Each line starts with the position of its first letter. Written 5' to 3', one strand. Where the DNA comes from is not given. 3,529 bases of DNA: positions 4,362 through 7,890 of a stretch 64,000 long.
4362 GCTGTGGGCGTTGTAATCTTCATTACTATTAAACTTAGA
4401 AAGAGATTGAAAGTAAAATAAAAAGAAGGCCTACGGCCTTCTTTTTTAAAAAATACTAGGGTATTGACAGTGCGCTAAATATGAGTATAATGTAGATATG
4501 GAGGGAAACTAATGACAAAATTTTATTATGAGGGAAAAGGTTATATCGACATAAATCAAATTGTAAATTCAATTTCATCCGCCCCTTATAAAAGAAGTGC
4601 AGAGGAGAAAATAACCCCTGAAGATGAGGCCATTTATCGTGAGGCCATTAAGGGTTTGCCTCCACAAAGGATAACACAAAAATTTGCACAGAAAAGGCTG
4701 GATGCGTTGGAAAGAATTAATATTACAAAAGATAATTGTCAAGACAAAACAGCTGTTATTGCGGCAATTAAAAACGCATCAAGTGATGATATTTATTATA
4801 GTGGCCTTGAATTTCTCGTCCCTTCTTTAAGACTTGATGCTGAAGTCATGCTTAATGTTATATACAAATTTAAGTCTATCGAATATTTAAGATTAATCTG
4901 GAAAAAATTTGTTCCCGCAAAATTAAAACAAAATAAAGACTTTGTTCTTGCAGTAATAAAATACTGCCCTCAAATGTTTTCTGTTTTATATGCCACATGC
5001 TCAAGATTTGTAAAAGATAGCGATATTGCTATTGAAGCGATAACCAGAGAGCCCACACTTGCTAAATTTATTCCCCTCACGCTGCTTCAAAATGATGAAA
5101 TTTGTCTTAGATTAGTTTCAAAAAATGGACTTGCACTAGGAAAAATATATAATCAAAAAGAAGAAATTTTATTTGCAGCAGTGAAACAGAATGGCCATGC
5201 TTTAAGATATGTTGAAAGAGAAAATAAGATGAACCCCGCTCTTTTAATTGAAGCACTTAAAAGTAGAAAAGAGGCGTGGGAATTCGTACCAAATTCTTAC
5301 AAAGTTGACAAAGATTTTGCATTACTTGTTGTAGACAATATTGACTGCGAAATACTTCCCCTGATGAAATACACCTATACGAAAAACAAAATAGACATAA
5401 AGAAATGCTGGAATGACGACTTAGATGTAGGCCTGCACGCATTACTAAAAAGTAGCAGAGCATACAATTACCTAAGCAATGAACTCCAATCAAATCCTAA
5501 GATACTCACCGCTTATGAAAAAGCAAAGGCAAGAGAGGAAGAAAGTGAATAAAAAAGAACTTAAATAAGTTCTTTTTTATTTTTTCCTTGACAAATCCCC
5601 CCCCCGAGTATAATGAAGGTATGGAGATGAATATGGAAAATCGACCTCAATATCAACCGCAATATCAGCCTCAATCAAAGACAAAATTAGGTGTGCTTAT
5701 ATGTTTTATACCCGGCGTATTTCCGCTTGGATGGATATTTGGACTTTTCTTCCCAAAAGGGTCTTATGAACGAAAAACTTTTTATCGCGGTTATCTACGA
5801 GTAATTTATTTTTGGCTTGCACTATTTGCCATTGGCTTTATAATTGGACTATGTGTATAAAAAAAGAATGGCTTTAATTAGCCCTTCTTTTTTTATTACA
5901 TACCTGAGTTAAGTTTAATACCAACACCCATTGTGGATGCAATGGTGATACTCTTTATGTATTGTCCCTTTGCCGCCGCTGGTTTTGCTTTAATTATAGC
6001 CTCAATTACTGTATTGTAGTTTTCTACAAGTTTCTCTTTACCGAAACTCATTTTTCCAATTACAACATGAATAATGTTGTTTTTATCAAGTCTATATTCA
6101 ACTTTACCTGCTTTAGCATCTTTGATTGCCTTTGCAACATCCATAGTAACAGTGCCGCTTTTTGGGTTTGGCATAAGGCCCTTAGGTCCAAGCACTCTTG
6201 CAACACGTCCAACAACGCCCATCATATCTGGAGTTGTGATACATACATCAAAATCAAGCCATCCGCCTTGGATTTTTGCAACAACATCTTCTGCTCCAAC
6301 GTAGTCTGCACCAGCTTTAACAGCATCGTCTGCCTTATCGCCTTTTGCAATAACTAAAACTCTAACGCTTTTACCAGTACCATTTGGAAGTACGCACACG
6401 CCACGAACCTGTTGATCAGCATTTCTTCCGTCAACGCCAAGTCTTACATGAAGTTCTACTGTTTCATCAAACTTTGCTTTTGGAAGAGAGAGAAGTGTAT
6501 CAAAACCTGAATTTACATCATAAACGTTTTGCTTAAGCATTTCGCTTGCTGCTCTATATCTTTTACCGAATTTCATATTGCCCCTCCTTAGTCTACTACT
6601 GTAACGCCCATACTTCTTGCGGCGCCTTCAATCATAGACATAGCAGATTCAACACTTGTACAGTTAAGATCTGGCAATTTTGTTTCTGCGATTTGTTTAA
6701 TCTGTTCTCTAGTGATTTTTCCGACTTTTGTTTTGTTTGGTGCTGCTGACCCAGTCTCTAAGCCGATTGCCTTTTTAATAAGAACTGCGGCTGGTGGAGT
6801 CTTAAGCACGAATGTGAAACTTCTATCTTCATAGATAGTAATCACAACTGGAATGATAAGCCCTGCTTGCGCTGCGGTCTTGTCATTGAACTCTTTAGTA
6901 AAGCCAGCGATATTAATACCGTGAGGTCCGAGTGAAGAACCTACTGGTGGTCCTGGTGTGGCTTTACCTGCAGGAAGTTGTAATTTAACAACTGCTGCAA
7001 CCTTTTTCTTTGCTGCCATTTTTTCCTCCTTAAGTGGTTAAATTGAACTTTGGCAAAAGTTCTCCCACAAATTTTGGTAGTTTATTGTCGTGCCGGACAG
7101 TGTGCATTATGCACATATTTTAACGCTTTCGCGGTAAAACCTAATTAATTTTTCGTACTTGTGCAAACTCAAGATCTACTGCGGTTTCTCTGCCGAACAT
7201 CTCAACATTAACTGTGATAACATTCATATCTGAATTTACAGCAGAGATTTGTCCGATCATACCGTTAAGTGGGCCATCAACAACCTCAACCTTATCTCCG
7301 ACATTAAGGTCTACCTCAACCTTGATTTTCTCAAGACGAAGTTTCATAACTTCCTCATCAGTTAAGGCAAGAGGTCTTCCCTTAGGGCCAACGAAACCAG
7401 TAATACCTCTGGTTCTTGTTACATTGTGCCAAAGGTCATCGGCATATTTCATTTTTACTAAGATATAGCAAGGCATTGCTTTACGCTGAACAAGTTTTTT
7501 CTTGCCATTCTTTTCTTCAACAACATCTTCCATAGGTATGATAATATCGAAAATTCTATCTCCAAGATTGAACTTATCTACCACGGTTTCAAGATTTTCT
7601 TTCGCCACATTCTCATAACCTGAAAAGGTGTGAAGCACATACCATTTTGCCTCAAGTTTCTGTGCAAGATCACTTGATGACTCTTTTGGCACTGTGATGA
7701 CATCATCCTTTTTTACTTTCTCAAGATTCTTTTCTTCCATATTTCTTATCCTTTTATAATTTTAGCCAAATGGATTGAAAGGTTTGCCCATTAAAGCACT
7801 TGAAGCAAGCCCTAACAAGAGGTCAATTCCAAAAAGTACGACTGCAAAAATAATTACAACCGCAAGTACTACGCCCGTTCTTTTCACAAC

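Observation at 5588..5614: C9 homopolymer in the -35/-10 spacer of the promoter for a small QYQPQ-repeat membrane protein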

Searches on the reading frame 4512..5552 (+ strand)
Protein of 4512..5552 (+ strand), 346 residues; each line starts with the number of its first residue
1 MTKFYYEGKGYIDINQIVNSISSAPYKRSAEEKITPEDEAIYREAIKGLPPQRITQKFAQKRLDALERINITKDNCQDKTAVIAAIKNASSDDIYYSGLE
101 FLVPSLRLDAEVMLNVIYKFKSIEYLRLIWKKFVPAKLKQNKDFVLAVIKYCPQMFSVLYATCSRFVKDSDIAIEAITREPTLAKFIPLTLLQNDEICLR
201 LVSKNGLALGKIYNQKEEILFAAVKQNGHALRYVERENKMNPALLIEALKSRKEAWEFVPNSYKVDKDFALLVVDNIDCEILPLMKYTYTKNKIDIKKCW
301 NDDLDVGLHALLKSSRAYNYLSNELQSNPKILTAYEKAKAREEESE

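Call 9: find_encoding_contigs(protein=window:4512-5552:+, flank=3000, max_places=10)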
Protein window:4512-5552:+ (346 aa): no gene with exactly this product is on record in the collection.

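Call 13: search_protein_families(library=pfam, proteins=[window:4512-5552:+])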
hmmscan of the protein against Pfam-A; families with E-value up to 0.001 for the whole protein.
window:4512-5552:+ (346 aa): 1 family
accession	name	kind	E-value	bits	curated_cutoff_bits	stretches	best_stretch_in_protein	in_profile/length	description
PF13475.11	DUF4116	-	1.6e-22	79.3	24.9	1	169-212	1-44/49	Domain of unknown function (DUF4116)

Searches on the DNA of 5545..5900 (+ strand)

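Call 81: search_dna_similar(query=window:5545-5900:+, collection=plasmids, mode=distant, max_rows=10)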
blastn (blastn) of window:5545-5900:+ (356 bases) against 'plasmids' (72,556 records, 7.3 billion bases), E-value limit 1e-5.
No match.

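Call 82: search_dna_similar(query=window:5545-5900:+, collection=phages, mode=distant, max_rows=10)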
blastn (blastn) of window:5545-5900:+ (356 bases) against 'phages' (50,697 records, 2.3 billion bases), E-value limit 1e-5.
No match.
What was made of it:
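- Tried and rejected: BLAST of the 308-bp cassette against plasmids and phages found nothing (calls 81, 82).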

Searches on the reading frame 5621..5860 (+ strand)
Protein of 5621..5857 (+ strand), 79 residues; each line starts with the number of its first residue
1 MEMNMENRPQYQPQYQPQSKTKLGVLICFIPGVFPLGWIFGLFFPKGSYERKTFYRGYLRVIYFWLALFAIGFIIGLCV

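Call 11: find_homologous_proteins(query=window:5621-5857:+, max_evalue=0.001)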
Query seq(79 aa) (79 aa): 1 proteins with E <= 0.001 among 2 candidates.
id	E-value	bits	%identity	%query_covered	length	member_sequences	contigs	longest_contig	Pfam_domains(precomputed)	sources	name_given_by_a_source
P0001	8.8e-45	168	100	95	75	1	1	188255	-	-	-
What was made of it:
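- Tried and rejected: The word-index homologue search for the small protein found only the protein itself (call 11).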

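Call 12: find_encoding_contigs(protein=P0001, flank=10000, max_places=10)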
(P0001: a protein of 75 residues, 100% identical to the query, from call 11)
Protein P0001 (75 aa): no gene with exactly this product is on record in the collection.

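Call 13: search_protein_families(library=pfam, proteins=[window:5633-5860:+])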
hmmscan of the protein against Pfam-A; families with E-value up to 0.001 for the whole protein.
window:5633-5860:+ (75 aa): 0 families

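Call 47: search_protein_representatives(protein=window:5633-5860:+)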
Query: 75 residues. Proteins with E-value up to 0.001 (for the whole library): 6; up to 1e-10: 2; up to 1e-30: 1. The best 6 are listed.
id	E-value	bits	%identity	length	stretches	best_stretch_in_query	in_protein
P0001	2.2e-45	168.4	100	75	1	1-75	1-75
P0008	2.0e-16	76.0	57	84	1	4-72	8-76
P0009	1.0e-05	41.8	41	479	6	28-60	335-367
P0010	4.6e-04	36.6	39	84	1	2-72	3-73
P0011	6.6e-04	36.1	41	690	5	2-38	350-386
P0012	7.8e-04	35.8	36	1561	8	31-50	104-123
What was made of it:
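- Tried and rejected: Only the full HMMER search found relatives (call 47).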

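Call 48: find_encoding_contigs(protein=P0008, flank=3000)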
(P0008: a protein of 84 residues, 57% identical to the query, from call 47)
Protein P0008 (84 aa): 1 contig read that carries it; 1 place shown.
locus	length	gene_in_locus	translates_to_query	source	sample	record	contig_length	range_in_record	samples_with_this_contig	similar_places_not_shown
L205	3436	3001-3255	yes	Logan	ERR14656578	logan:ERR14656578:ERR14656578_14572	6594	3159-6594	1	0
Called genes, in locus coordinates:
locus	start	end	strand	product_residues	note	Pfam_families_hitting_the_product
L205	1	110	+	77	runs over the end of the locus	PF06257:VEG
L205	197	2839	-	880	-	PF01326:PPDK_N, PF00391:PEP-utilizers, PF02896:PEP-utilizers_C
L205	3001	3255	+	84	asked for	-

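Call 51: find_encoding_contigs(protein=P0010, flank=2000)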
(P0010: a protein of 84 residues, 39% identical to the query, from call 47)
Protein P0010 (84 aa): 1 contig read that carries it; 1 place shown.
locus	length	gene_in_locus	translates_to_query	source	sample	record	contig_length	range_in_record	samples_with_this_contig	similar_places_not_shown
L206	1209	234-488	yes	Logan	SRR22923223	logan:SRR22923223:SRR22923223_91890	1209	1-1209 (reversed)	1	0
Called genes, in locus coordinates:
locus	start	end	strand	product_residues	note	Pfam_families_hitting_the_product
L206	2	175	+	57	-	?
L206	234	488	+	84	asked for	-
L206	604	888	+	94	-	-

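Call 74: search_protein_families(library=pfam, proteins=[window:5633-5860:+, P0008, P0010], max_evalue=5)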
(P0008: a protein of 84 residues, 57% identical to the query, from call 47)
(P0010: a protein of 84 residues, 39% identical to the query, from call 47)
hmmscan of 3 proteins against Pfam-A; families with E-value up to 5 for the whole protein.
window:5633-5860:+ (75 aa): 2 families
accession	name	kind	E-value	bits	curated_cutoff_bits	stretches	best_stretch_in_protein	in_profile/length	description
PF06305.16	LapA_dom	-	1.1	9.7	28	0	61-74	23-36/64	Lipopolysaccharide assembly protein A domain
PF08040.16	NADH_oxidored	-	1.5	9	27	1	29-52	16-39/58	MNLL subunit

P0008 (84 aa): 0 families

P0010 (84 aa): 2 families
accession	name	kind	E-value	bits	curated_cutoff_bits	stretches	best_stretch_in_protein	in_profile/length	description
PF11755.13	DUF3311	-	0.025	15.1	30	1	54-71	31-48/61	Protein of unknown function (DUF3311)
PF13273.12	DUF4064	-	0.49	11.1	32.1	1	20-76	11-81/102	Protein of unknown function (DUF4064)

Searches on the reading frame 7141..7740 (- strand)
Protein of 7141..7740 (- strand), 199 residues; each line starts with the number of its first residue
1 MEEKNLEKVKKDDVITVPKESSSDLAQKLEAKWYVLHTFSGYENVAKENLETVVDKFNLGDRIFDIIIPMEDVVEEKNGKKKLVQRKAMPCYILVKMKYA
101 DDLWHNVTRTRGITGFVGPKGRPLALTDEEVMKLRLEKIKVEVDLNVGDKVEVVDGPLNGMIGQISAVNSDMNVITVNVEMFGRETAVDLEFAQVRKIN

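Call 13: search_protein_families(library=pfam, proteins=[window:7141-7740:-])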
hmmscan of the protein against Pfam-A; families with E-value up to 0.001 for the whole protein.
window:7141-7740:- (199 aa): 3 families
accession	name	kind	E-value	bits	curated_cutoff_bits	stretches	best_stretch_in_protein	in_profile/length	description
PF02357.24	NusG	-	6.9e-27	94.2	22.2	1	32-135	2-93/93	Transcription termination factor nusG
PF23284.2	KOW2_Spt5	-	1.8e-06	28.1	28.9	1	148-197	2-49/50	Transcription elongation factor SPT5, second KOW domain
PF00467.35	KOW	-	0.00028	21.1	22.3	1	147-177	1-31/32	KOW motif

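Call 15: find_related_loci(query=window:7141-7740:-, collection=genome_contigs, flank=10000)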
Query window:7141-7740:- (199 aa) in genome_contigs; peptide patterns used: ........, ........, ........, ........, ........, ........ (x = any residue, [..] = any of these).
451 stretches matched a pattern; 328 encode a relative of the query (tblastn E <= 1e-3); the best 80 are kept; 80 distinct loci.
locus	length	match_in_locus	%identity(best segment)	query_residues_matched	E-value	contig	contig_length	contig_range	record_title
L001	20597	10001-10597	97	1-199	2e-127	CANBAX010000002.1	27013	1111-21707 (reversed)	MAG TPA_asm: uncultured Clostridia bacterium isolate SRR15322615_bin.1_metawrap_v1.3_MAG genome assembly, contig: NODE.7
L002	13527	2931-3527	95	1-199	1e-125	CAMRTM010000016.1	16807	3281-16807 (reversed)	MAG TPA_asm: uncultured Firmicutes bacterium isolate SRR13573576_bin.14_metawrap_v1.3_MAG genome assembly, contig: NODE.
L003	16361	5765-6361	85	1-199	5e-114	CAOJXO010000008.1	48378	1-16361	MAG TPA_asm: uncultured Firmicutes bacterium isolate SRR15604611_bin.41_metawrap_v1.3_MAG genome assembly, contig: NODE.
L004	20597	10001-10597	82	1-199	8e-112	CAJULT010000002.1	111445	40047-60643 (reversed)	MAG TPA_asm: uncultured Christensenellaceae bacterium isolate MGBC157384 genome assembly, contig: MGBC157384.2, whole ge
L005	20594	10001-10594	81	1-199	2e-106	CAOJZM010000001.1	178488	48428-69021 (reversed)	MAG TPA_asm: uncultured Christensenella sp. isolate SRR17684625_bin.32_metawrap_v1.3_MAG genome assembly, contig: NODE.3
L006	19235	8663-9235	83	8-199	2e-105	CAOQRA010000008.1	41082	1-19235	MAG TPA_asm: uncultured Eubacteriales bacterium isolate MGBC149797 genome assembly, contig: MGBC149797.8, whole genome s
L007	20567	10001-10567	79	8-199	8e-101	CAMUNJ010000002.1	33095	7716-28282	MAG TPA_asm: uncultured Firmicutes bacterium isolate SRR14038234_bin.76_metawrap_v1.3_MAG genome assembly, contig: NODE.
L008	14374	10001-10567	79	8-199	1e-100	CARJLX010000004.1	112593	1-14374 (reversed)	MAG TPA_asm: uncultured Eubacteriales bacterium isolate MGBC129253 genome assembly, contig: MGBC129253.4, whole genome s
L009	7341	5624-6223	75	1-199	1e-99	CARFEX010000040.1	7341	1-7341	MAG TPA_asm: uncultured Eubacteriales bacterium isolate MGBC145026 genome assembly, contig: MGBC145026.40, whole genome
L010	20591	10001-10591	75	1-199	4e-99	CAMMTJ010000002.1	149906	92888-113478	MAG: uncultured Firmicutes bacterium isolate ERR4968593_bin.22_MetaWRAP_v1.1_MAG genome assembly, contig: NODE_49_length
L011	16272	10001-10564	79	8-198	4e-99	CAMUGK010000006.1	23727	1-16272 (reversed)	MAG TPA_asm: uncultured Firmicutes bacterium isolate SRR14038242_bin.50_metawrap_v1.3_MAG genome assembly, contig: NODE.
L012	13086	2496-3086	77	1-199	2e-99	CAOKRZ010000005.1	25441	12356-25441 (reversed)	MAG TPA_asm: uncultured Christensenella sp. isolate SRR17684621_bin.12_metawrap_v1.3_MAG genome assembly, contig: NODE.1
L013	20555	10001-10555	81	17-199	3e-98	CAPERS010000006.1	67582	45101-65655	MAG TPA_asm: uncultured Eubacteriales bacterium isolate MGBC153948 genome assembly, contig: MGBC153948.6, whole genome s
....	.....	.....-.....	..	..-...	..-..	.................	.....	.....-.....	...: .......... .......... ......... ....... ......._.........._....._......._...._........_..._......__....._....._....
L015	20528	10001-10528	80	24-199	2e-97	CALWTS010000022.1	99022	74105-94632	MAG: uncultured Clostridia bacterium isolate E30__bin183 genome assembly, contig: E30__k127_5713490, whole genome shotgu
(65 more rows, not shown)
